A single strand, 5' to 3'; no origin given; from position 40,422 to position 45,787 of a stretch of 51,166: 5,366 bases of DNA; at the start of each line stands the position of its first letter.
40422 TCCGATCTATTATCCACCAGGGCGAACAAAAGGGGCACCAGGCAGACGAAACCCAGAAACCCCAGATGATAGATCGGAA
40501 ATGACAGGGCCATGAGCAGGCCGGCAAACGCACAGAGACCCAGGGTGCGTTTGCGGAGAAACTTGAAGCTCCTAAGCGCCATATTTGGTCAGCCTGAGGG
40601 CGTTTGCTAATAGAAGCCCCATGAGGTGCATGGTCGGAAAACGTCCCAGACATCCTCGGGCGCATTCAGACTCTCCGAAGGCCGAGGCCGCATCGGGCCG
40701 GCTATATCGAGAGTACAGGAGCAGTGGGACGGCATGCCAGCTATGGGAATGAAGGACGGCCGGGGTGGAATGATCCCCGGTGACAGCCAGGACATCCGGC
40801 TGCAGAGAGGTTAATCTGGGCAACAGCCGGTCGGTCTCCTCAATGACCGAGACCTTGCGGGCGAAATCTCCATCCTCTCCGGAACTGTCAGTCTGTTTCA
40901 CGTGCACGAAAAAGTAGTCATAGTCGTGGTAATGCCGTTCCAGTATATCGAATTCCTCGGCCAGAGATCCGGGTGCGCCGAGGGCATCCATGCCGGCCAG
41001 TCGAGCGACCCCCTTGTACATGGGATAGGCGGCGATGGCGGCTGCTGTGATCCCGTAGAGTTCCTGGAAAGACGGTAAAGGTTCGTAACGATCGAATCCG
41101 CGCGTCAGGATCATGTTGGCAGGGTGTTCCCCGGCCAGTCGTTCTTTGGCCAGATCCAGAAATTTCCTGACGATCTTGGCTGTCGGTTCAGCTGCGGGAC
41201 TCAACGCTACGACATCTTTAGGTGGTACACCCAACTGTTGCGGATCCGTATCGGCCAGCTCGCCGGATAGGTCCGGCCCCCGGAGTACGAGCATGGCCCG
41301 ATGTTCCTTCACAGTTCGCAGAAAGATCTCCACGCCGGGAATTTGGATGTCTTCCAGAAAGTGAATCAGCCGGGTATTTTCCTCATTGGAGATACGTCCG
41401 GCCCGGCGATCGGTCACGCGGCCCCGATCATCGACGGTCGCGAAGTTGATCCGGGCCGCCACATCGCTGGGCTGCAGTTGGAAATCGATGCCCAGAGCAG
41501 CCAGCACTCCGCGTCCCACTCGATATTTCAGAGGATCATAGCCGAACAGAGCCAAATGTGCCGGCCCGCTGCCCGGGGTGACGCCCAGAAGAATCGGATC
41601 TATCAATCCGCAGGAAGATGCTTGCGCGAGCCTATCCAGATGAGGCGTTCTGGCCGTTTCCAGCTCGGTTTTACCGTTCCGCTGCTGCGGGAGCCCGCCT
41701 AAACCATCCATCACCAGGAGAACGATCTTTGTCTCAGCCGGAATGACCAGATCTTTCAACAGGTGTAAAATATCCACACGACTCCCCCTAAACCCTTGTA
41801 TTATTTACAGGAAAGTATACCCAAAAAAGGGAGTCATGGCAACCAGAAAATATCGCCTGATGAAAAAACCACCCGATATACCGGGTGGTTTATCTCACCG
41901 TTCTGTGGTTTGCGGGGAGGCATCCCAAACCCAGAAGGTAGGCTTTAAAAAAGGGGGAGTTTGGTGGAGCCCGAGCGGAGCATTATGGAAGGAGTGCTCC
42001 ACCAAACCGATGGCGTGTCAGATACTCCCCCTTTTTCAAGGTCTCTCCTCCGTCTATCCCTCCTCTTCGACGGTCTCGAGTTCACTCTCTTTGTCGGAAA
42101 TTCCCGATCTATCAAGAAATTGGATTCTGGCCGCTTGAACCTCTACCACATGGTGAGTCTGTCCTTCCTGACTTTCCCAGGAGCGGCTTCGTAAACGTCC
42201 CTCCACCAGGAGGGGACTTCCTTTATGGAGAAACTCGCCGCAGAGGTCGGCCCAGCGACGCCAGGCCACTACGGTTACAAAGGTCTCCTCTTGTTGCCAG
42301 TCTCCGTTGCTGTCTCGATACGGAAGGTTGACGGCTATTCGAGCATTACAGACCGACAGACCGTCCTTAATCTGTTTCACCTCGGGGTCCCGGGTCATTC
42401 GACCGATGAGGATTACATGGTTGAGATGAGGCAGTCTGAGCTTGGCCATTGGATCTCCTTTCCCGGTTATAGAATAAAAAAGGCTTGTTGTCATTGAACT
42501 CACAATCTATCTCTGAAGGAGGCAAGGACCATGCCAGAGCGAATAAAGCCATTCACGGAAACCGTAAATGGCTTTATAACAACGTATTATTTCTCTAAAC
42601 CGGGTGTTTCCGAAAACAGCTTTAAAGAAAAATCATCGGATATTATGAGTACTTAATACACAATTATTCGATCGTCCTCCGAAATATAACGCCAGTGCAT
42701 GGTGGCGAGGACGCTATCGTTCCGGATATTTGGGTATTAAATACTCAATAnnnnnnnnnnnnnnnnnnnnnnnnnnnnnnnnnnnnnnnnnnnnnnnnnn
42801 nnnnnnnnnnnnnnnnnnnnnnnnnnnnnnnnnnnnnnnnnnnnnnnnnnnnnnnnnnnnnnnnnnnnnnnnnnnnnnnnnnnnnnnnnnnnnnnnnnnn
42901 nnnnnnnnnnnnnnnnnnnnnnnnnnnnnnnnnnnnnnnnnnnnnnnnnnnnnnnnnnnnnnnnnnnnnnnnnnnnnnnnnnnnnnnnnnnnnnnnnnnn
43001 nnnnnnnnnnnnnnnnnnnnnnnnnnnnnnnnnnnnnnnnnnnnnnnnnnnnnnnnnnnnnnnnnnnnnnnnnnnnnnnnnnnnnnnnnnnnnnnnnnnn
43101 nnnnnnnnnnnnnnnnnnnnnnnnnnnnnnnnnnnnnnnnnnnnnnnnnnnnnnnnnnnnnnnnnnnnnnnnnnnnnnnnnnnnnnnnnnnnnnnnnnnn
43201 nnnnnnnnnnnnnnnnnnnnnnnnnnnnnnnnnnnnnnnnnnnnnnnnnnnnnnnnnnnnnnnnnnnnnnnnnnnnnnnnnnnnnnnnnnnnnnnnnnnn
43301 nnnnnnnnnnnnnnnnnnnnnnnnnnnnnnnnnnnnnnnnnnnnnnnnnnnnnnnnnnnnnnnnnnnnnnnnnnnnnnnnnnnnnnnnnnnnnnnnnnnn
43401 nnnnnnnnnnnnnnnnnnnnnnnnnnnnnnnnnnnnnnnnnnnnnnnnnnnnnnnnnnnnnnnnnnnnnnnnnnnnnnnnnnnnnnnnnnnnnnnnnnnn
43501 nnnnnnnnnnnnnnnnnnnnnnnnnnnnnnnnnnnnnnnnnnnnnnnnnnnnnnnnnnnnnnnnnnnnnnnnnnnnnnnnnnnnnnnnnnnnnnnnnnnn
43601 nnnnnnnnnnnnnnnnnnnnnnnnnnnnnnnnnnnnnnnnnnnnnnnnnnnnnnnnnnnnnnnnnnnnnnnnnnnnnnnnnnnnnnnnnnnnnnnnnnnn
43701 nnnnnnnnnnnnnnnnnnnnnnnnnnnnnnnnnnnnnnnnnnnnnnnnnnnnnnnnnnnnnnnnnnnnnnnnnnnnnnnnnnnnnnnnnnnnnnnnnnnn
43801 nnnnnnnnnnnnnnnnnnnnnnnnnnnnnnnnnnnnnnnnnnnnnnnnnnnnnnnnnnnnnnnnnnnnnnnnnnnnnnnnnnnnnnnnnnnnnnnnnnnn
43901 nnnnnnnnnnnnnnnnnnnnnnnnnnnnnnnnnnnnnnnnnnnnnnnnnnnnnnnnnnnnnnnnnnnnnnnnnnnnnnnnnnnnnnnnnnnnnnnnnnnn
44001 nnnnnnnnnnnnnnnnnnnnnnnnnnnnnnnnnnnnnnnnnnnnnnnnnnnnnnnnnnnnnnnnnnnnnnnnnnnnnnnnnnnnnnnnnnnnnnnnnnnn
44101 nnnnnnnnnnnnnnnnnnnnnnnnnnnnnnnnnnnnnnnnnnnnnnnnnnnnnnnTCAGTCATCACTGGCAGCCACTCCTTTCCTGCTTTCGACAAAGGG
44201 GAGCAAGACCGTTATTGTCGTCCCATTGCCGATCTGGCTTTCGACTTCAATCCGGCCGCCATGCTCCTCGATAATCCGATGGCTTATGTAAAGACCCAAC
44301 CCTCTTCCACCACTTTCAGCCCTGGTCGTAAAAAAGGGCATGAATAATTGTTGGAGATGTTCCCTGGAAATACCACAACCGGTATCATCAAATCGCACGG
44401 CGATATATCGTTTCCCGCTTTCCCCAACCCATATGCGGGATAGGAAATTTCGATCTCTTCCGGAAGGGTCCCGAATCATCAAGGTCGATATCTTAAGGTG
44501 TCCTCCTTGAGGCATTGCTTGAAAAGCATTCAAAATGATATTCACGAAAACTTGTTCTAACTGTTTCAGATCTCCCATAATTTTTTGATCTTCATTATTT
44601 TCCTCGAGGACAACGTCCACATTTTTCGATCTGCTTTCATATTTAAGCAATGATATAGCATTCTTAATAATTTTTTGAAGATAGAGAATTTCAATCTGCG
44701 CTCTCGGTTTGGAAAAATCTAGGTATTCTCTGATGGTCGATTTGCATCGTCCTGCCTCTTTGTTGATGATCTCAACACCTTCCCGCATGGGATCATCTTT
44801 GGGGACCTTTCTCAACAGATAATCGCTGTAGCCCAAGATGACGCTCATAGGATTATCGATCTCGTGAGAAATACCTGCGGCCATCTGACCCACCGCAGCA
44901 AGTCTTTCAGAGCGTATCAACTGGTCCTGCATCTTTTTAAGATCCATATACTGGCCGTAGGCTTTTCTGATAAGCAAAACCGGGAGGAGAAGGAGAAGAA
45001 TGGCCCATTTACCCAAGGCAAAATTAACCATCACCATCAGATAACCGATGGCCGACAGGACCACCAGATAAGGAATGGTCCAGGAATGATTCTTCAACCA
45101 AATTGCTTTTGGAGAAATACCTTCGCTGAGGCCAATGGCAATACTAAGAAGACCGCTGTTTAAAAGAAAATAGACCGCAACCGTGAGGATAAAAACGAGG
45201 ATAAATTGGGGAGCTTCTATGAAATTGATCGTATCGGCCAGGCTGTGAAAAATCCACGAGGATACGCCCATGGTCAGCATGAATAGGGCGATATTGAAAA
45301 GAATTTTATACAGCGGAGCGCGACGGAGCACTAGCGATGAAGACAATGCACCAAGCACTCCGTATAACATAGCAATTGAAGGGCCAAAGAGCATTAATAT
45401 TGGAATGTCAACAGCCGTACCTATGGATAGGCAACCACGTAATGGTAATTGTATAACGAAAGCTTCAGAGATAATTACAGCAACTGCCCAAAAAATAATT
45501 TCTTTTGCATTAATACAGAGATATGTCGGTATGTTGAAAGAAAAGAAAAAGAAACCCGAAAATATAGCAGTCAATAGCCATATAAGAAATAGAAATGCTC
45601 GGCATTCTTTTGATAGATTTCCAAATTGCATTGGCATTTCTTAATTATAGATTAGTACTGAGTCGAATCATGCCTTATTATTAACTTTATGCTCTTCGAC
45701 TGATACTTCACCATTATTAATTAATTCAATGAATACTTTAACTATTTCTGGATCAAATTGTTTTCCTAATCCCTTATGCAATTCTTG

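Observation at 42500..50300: About 8 kb low-GC island encoding a self-contained sigma-54 / c-di-GMP sensory circuit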

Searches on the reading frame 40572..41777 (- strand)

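Call 5: search_protein_families(library=pfam, proteins=[window:40572-41777:-], max_evalue=0.01)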
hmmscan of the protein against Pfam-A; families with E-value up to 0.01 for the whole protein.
window:40572-41777:- (401 aa): 2 families
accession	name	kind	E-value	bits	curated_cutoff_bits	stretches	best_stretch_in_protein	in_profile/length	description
PF10143.14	PhosphMutase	-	5.5e-46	157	21.5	1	51-221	1-170/170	2,3-bisphosphoglycerate-independent phosphoglycerate mutase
PF01676.23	Metalloenzyme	-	1.9e-39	136.1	24.3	1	17-390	2-250/252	Metalloenzyme superfamily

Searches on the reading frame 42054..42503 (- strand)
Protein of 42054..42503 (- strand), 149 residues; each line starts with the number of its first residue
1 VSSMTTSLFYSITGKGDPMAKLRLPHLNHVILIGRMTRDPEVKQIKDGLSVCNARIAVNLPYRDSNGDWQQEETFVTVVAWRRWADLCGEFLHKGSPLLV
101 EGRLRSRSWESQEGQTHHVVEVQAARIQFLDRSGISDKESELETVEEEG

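Call 5: search_protein_families(library=pfam, proteins=[window:42054-42503:-], max_evalue=0.01)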
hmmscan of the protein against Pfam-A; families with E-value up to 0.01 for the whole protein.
window:42054-42503:- (149 aa): 1 family
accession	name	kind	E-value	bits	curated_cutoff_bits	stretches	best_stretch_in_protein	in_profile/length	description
PF00436.31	SSB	-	5.4e-31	107.2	26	1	27-130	1-104/104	Single-strand binding protein family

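Call 75: search_protein_families(library=ncbifam, proteins=[window:42054-42449:-], max_evalue=0.001)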
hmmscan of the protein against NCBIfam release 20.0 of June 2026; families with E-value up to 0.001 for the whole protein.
window:42054-42449:- (131 aa): 19 families
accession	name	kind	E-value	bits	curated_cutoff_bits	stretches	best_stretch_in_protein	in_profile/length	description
TIGR00621.2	ssb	subfamily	3.6e-35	121.7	53.95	1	9-124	4-120/165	single-stranded DNA-binding protein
NF006297.0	PRK08486.1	equivalog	1e-23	84.5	212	1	10-122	3-115/182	single-stranded DNA-binding protein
NF005406.0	PRK06958.1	subfamily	3.5e-21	76.5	252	1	9-120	4-116/182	single-stranded DNA-binding protein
NF005241.0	PRK06751.1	equivalog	1.3e-20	74.2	313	1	9-114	2-105/173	single-stranded DNA-binding protein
NF005579.0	PRK07274.1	equivalog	4.5e-20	71.7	169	1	9-113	2-103/131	single-stranded DNA-binding protein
NF005851.0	PRK07772.1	subfamily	5.1e-20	72.4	194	1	12-109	7-106/191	single-stranded DNA-binding protein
NF005580.0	PRK07275.1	subfamily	6.3e-20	72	254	1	9-118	2-109/162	single-stranded DNA-binding protein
NF010292.0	PRK13732.1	subfamily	1.2e-19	70.9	265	1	9-106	6-103/175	single-stranded DNA-binding protein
NF005242.0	PRK06752.1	equivalog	1.5e-19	70.2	189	1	9-115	2-106/112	single-stranded DNA-binding protein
NF006533.0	PRK09010.1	subfamily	4.4e-19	69.1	260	1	9-106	6-104/177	single-stranded DNA-binding protein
NF004972.0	PRK06341.1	equivalog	1.6e-16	60.7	254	1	9-105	5-103/166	single-stranded DNA-binding protein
NF004357.0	PRK05733.1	subfamily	2.4e-16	60.2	241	1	9-104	5-100/172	single-stranded DNA-binding protein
NF006445.0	PRK08763.1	subfamily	5.5e-16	59.2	246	1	9-114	5-110/164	single-stranded DNA-binding protein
NF005674.0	PRK07459.1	equivalog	2.8e-15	56.3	161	1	9-121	3-110/121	single-stranded DNA-binding protein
NF004948.0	PRK06293.1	equivalog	1.1e-11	45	156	1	11-119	3-108/161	single-stranded DNA-binding protein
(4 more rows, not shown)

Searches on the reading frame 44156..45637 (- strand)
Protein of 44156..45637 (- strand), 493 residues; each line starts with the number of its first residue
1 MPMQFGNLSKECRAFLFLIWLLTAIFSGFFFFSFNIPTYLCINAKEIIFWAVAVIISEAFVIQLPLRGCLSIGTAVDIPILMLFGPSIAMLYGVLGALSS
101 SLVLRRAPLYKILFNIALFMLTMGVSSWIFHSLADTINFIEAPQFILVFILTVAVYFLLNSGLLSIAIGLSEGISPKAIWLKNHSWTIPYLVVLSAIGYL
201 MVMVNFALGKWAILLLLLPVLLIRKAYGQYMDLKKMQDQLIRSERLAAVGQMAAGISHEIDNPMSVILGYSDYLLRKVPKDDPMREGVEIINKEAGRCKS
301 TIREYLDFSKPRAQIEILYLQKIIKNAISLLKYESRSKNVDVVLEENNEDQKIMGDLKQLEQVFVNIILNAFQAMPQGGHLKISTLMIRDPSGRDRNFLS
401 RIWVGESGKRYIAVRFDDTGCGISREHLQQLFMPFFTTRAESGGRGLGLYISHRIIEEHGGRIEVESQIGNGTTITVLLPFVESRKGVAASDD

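Call 5: search_protein_families(library=pfam, proteins=[window:44156-45637:-], max_evalue=0.01)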
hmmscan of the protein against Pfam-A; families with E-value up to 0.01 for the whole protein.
window:44156-45637:- (493 aa): 3 families
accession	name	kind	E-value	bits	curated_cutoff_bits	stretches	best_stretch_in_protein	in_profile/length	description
PF02518.31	HATPase_c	-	1.3e-23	84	26.4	1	355-481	1-109/111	Histidine kinase-, DNA gyrase B-, and HSP90-like ATPase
PF00512.31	HisKA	-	3.4e-14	53.1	26.9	1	249-313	2-65/66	His Kinase A (phospho-acceptor) domain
PF20972.2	MASE9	-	6.2e-05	23.4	24.3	1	16-224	17-192/203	MASE9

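Call 66: find_homologous_proteins(query=window:44156-45637:-, max_evalue=1e-10)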
Query window:44156-45637:- (493 aa): 901 proteins with E <= 1e-10 among 8000 candidates; the best 120 are listed.
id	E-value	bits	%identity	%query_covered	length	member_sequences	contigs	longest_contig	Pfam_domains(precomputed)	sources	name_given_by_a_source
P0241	8.9e-262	887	100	82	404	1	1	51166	PF02518.32,PF00512.32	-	-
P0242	1.3e-247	840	76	100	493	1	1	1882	PF02518.32,PF00512.32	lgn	-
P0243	7.3e-242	822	75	100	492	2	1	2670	PF02518.32,PF00512.32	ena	-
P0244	4.5e-240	816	78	94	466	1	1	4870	PF02518.32,PF00512.32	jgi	jgi:signal transduction histidine kinase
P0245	4.5e-240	816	75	100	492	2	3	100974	PF02518.32,PF00512.32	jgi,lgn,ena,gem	-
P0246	3.3e-235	800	74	100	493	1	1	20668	PF02518.32,PF00512.32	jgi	jgi:signal transduction histidine kinase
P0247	4.2e-225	766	78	89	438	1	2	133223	PF02518.32,PF00512.32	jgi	jgi:signal transduction histidine kinase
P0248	1.4e-213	728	74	89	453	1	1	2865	PF02518.32,PF00512.32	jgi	jgi:signal transduction histidine kinase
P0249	2.9e-199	681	60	98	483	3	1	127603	PF02518.32,PF00512.32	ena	-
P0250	3.6e-199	681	61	97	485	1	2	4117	PF02518.32,PF00512.32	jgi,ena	-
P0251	1.8e-194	665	62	93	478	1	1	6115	PF02518.32,PF00512.32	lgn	-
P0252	4.8e-194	664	58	98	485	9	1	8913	PF02518.32,PF00512.32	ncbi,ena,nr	ncbi:hypothetical protein KAX22_03205 [bacterium]|nr:hypothetical protein [bacterium]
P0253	2.1e-193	662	58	98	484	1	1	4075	PF02518.32,PF00512.32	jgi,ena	-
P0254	7.4e-192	657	58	98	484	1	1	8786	PF02518.32,PF00512.32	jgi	jgi:signal transduction histidine kinase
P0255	8.9e-190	650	59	98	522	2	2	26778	PF02518.32,PF00512.32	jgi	jgi:signal transduction histidine kinase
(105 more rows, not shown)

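Call 67: find_encoding_contigs(protein=P0249, flank=10000, max_places=1)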
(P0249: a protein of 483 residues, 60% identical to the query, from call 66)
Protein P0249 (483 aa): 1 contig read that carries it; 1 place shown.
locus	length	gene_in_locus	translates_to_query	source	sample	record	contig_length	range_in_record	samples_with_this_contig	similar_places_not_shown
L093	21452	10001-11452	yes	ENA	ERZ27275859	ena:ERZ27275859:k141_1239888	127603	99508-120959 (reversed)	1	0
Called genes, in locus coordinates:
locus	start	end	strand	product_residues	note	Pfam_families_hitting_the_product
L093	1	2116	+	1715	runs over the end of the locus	PF00069:Pkinase, PF07714:PK_Tyr_Ser-Thr, PF13191:AAA_16, PF13424:TPR_12, PF13424:TPR_12, PF01590:GAF, PF13185:GAF_2, PF13492:GAF_3, +19 more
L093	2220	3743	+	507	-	PF02386:TrkH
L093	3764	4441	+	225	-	PF02254:TrkA_N, PF02080:TrkA_C (weak)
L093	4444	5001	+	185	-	PF04073:tRNA_edit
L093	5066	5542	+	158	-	-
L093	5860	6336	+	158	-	-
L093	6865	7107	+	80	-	-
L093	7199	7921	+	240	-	PF00158:Sigma54_activat, PF14532:Sigma54_activ_2, PF25601:AAA_lid_14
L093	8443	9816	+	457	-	PF20972:MASE9 (weak), PF13487:HD_5, PF01966:HD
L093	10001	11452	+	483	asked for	PF00512:HisKA, PF02518:HATPase_c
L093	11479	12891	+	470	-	PF00072:Response_reg, PF00158:Sigma54_activat, PF14532:Sigma54_activ_2, PF00004:AAA (weak), PF07724:AAA_2 (weak), PF07728:AAA_5 (weak), PF25601:AAA_lid_14, PF02954:HTH_8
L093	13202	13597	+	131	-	PF00436:SSB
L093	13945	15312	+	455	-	PF00368:HMG-CoA_red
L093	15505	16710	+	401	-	PF01676:Metalloenzyme, PF10143:PhosphMutase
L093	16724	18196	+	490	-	PF20154:LNT_N, PF00795:CN_hydrolase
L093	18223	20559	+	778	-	PF07494:Reg_prop (faint)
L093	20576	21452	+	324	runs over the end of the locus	PF13480:Acetyltransf_6, PF02388:FemAB (weak)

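Call 68: find_encoding_contigs(protein=P0245, flank=10000, max_places=1)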
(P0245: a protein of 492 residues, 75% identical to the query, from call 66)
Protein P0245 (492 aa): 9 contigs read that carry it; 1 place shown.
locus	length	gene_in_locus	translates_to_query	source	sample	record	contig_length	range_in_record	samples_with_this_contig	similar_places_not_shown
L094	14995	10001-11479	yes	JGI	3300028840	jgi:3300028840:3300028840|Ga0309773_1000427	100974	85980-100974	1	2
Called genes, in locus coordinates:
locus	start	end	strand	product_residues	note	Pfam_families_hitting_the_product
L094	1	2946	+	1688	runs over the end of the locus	PF00069:Pkinase, PF07714:PK_Tyr_Ser-Thr, PF13191:AAA_16, PF24885:TPR_NPHP3, PF13424:TPR_12, PF13424:TPR_12, PF13424:TPR_12, PF01590:GAF, +18 more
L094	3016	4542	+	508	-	PF02386:TrkH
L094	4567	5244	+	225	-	PF02254:TrkA_N, PF02080:TrkA_C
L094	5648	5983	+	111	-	-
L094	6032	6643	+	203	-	PF16266:DUF4919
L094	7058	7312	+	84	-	-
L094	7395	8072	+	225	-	PF00158:Sigma54_activat, PF14532:Sigma54_activ_2, PF00158:Sigma54_activat (weak), PF25601:AAA_lid_14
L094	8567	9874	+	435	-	PF20972:MASE9, PF13487:HD_5, PF01966:HD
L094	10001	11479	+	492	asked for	PF00512:HisKA, PF02518:HATPase_c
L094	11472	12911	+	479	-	PF00072:Response_reg, PF00158:Sigma54_activat, PF14532:Sigma54_activ_2, PF00004:AAA (weak), PF07724:AAA_2 (faint), PF07728:AAA_5, PF25601:AAA_lid_14, PF02954:HTH_8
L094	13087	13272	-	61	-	-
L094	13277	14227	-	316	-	PF12760:Zn_ribbon_IS1595, PF12762:DDE_Tnp_IS1595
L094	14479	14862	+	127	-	-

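Call 75: search_protein_families(library=ncbifam, proteins=[window:44156-45637:-], max_evalue=0.001)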
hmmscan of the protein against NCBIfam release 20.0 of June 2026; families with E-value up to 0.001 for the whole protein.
window:44156-45637:- (493 aa): 80 families (the best 25 are shown)
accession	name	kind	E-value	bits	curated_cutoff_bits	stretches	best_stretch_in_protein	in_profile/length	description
NF008468.0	PRK11360.1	equivalog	5.2e-63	213.4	646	1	233-485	380-612/616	two-component system sensor histidine kinase AtoS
NF010411.0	PRK13837.1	equivalog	1.1e-53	182.5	647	1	234-486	435-680/828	two-component system VirA-like sensor kinase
NF007688.0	PRK10364.1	equivalog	1.1e-52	179.3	479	1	215-486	205-456/460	two-component system sensor histidine kinase ZraS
NF046020.1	HisKinCckABruc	equivalog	3.6e-44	150.8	1000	1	232-482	463-709/868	cell cycle histidine kinase CckA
NF052574.1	HisKinEspCMyxo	equivalog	1.8e-39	135.6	1200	1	234-486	402-642/785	serine histidine kinase EspC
NF046044.1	PnpS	equivalog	3.5e-35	121.8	400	1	254-480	175-390/390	two-component system histidine kinase PnpS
NF053867.1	SprKinKinDBac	equivalog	9.2e-35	120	775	1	180-483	220-499/500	sporulation kinase KinD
NF046026.1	HisKinCckACaul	equivalog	6.3e-33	113.8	1000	1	233-485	286-536/678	cell cycle histidine kinase CckA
NF010076.0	PRK13557.1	subfamily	2.6e-32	112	631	1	235-486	149-399/540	histidine kinase famiy protein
NF038348.1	T2SS_HK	subfamily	3.1e-29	101.8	450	2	295-480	408-572/574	histidine kinase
NF047466.1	hybrid_RR_LvrB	exception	1.8e-28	99.8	500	1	235-481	138-376/377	hybrid histidine kinase/response regulator LvrB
NF038297.2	hybrid_HK_HrmK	equivalog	8.2e-28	97.4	725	2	412-486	384-462/607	hybrid histidine kinase/response regulator HrmK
NF040750.1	tetrathio_HK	equivalog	9.1e-28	97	750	2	177-375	270-472/555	tetrathionate respiration histidine kinase TtrS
NF041777.1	sens_FixL_Rhizob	equivalog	1.3e-27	96.7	850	1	232-482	245-482/485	sensor protein FixL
NF052573.1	HisKinEspAMyxo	equivalog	2.1e-27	95.5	1400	1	232-485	367-615/755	serine histidine kinase EspA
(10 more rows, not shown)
